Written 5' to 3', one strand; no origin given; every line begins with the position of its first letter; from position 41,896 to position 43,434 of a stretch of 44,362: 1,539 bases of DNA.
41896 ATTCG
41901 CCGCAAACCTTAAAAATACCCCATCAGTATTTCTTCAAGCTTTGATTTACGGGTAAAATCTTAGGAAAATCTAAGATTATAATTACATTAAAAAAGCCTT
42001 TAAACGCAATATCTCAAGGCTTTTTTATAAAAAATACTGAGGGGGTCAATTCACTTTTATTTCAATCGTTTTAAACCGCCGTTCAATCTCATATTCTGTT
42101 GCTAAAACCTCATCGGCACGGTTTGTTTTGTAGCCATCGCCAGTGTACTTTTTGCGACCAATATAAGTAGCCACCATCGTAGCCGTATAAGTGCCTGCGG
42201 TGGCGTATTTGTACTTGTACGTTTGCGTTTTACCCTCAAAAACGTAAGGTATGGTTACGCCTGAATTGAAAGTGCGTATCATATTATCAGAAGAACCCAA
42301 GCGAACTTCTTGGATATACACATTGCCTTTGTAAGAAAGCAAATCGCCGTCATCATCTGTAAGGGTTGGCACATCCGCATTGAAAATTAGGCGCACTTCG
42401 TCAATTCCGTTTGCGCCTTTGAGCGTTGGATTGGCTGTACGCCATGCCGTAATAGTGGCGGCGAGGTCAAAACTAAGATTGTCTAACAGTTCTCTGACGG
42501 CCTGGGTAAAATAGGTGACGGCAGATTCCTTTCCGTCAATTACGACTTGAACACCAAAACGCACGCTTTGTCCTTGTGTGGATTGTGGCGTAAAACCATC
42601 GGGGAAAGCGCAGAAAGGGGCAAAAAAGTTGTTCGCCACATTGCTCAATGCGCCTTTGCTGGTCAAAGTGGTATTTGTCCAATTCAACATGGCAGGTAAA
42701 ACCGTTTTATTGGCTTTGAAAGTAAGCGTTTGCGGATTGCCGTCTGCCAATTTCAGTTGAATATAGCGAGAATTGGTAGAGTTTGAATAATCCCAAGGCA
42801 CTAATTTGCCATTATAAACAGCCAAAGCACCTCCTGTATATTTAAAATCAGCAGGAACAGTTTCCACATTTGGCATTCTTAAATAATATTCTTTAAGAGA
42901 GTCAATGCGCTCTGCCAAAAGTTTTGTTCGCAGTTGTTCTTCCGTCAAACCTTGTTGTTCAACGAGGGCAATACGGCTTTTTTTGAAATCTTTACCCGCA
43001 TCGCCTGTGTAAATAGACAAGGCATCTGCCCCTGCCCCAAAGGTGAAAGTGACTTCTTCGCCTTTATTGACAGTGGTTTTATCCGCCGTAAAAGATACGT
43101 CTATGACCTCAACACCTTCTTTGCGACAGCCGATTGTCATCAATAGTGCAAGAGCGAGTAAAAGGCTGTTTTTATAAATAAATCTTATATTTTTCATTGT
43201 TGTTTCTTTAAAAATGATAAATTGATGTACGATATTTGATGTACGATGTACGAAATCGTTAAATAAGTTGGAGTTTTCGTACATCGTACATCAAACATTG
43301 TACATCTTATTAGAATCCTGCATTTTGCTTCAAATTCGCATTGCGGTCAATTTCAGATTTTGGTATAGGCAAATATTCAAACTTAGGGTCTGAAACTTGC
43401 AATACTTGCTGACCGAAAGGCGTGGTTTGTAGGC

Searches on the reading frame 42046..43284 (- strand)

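Call 7: search_protein_families(library=pfam, proteins=[window:42046-43284:-])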
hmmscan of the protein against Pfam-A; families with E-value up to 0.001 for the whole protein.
window:42046-43284:- (412 aa): 1 family
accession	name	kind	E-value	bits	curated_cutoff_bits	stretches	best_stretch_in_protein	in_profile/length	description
PF16409.10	DUF5017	-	1.4e-06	28.4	28.8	1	53-104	2-54/187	Domain of unknown function (DUF5017)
